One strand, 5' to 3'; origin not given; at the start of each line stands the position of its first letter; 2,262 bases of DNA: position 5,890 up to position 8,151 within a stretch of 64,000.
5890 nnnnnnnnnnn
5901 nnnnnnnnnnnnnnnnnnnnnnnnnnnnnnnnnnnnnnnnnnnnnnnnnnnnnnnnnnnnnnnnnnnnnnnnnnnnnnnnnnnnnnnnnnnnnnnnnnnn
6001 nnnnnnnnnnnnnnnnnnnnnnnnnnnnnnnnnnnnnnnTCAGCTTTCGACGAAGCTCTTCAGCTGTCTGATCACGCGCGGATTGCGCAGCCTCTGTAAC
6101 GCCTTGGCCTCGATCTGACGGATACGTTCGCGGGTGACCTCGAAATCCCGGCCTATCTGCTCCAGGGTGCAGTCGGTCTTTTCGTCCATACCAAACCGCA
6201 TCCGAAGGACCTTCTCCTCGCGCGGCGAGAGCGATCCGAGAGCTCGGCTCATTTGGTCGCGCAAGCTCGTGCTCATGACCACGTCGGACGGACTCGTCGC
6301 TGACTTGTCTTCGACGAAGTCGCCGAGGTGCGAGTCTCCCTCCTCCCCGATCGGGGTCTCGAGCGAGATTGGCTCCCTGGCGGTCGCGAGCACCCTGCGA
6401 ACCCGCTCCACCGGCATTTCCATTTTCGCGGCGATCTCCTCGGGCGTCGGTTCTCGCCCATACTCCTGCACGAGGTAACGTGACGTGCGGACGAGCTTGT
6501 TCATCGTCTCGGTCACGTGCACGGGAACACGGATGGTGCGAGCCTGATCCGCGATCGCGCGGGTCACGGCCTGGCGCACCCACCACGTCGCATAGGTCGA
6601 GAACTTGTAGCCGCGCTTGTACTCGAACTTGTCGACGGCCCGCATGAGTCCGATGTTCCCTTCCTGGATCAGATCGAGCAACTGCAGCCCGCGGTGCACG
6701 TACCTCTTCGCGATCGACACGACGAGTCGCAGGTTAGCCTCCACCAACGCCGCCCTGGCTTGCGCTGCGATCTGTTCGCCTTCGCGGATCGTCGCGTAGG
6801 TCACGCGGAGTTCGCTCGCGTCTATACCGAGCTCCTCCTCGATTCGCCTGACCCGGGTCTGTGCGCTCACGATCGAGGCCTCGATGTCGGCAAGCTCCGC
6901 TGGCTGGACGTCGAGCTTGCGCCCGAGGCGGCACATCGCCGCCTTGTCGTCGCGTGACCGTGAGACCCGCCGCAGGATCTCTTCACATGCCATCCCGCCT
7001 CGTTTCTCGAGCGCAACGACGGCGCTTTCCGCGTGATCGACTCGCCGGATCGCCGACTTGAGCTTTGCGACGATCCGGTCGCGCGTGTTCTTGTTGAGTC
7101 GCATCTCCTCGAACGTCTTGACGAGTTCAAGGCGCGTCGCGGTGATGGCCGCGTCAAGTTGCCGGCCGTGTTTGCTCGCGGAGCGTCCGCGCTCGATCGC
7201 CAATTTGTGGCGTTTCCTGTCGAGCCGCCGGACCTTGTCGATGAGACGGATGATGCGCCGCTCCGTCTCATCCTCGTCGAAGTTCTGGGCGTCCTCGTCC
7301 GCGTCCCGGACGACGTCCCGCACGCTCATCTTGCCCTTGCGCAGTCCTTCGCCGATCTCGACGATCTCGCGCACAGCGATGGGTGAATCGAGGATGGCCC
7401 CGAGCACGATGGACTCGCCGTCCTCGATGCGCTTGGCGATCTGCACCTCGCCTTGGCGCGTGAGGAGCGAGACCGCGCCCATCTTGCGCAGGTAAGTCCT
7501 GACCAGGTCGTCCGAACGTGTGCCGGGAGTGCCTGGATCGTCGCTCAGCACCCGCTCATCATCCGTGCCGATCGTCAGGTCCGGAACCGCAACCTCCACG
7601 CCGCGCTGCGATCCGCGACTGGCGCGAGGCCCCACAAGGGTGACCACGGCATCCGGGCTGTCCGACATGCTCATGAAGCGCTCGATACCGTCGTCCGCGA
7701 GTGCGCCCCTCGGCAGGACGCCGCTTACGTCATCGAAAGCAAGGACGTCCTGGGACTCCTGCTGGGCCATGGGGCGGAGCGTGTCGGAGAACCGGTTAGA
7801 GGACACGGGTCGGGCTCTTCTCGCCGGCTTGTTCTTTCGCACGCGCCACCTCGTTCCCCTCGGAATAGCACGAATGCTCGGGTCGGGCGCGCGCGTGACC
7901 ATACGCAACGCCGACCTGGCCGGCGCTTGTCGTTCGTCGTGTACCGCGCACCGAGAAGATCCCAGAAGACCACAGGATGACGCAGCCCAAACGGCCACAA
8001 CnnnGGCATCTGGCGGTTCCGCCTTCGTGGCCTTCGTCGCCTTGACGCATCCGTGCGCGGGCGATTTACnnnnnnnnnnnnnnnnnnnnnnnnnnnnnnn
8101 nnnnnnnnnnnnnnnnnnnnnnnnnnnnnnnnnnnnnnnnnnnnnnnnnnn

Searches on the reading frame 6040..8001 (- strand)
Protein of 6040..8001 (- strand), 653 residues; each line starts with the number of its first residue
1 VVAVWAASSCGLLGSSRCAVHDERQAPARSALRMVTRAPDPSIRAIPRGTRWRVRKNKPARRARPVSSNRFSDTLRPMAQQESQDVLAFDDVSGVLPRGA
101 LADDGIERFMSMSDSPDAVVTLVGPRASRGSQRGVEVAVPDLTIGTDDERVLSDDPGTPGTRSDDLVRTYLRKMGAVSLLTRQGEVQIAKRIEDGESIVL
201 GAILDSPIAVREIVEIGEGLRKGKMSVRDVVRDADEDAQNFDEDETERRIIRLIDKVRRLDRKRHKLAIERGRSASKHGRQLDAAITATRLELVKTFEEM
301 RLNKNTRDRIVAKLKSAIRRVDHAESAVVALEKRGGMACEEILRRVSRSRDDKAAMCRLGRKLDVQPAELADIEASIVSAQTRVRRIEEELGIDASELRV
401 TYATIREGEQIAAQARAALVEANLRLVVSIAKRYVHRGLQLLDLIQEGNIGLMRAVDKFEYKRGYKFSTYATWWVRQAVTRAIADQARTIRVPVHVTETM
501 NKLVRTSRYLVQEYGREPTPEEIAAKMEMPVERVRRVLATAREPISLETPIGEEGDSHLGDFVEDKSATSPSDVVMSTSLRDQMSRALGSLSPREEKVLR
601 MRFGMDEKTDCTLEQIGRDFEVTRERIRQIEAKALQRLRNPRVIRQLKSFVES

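Call 25: search_protein_families(library=pfam, proteins=[window:6040-8001:-], max_evalue=0.00001)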
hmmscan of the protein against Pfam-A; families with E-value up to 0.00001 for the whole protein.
window:6040-8001:- (653 aa): 5 families
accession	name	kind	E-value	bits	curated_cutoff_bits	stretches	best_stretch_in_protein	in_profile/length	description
PF04539.22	Sigma70_r3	-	1.4e-28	99.2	25.3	1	498-574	1-77/78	Sigma-70 region 3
PF04542.20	Sigma70_r2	-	5e-23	81.1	24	1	419-489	1-71/71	Sigma-70 region 2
PF04545.22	Sigma70_r4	-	5.8e-18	64.6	24.1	1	587-640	1-50/50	Sigma-70, region 4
PF00140.25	Sigma70_r1_2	-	2.6e-10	40.5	22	1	165-196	1-32/34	Sigma-70 factor, region 1.2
PF04546.19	Sigma70_ner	-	1.2e-09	38.8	29.7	1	207-388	2-210/210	Sigma-70, non-essential region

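Call 71: find_homologous_proteins(query=window:6040-8001:-, max_evalue=1e-50)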
Query window:6040-8001:- (653 aa): 8000 proteins with E <= 1e-50 among 8000 candidates; the best 120 are listed.
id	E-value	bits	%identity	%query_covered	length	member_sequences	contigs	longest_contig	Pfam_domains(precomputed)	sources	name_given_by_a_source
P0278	0.0e+0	1216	97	92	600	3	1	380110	PF04546.20,PF04545.23,PF00140.26,PF04542.21,PF04539.23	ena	-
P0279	4.8e-214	730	60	92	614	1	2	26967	PF04546.20,PF04545.23,PF00140.26,PF03979.20,PF04542.21,PF04539.23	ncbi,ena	-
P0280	4.7e-210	717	59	93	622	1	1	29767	PF04546.20,PF04545.23,PF00140.26,PF03979.20,PF04542.21,PF04539.23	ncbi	-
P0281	9.4e-209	713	59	93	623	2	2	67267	PF04546.20,PF04545.23,PF00140.26,PF03979.20,PF04542.21,PF04539.23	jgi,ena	jgi:RNA polymerase primary sigma factor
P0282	2.9e-207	708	58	93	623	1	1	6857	PF04546.20,PF04545.23,PF00140.26,PF03979.20,PF04542.21,PF04539.23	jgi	-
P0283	9.0e-207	706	58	93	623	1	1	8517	PF04546.20,PF04545.23,PF00140.26,PF03979.20,PF04542.21,PF04539.23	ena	-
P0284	2.9e-206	705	61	87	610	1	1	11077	PF04546.20,PF04545.23,PF00140.26,PF03979.20,PF04542.21,PF04539.23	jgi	jgi:RNA polymerase primary sigma factor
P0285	1.6e-205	702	60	87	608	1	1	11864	PF04546.20,PF04545.23,PF00140.26,PF03979.20,PF04542.21,PF04539.23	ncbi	-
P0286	3.5e-203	694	60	87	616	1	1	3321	PF04546.20,PF04545.23,PF00140.26,PF03979.20,PF04542.21,PF04539.23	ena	-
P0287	3.2e-202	691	58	92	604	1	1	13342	PF04546.20,PF04545.23,PF00140.26,PF03979.20,PF04542.21,PF04539.23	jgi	jgi:RNA polymerase primary sigma factor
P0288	4.0e-202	691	60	87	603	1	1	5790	PF04546.20,PF04545.23,PF00140.26,PF03979.20,PF04542.21,PF04539.23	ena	-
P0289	5.4e-201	687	57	94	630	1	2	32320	PF04546.20,PF04545.23,PF00140.26,PF03979.20,PF04542.21,PF04539.23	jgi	jgi:RNA polymerase primary sigma factor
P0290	1.6e-200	686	57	93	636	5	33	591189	PF04546.20,PF04545.23,PF00140.26,PF03979.20,PF04542.21,PF04539.23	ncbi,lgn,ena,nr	ncbi:MAG: RNA polymerase sigma factor RpoD [Deltaproteobacteria bacterium ADurb.Bin207]|nr:MAG: RNA 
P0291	3.3e-200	685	57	92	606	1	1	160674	PF04546.20,PF04545.23,PF00140.26,PF03979.20,PF04542.21,PF04539.23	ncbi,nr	ncbi:MAG: RNA polymerase sigma factor RpoD [Deltaproteobacteria bacterium]|nr:RNA polymerase sigma f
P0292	3.6e-200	684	60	87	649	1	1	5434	PF04546.20,PF04545.23,PF00140.26,PF03979.20,PF04542.21,PF04539.23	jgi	jgi:RNA polymerase primary sigma factor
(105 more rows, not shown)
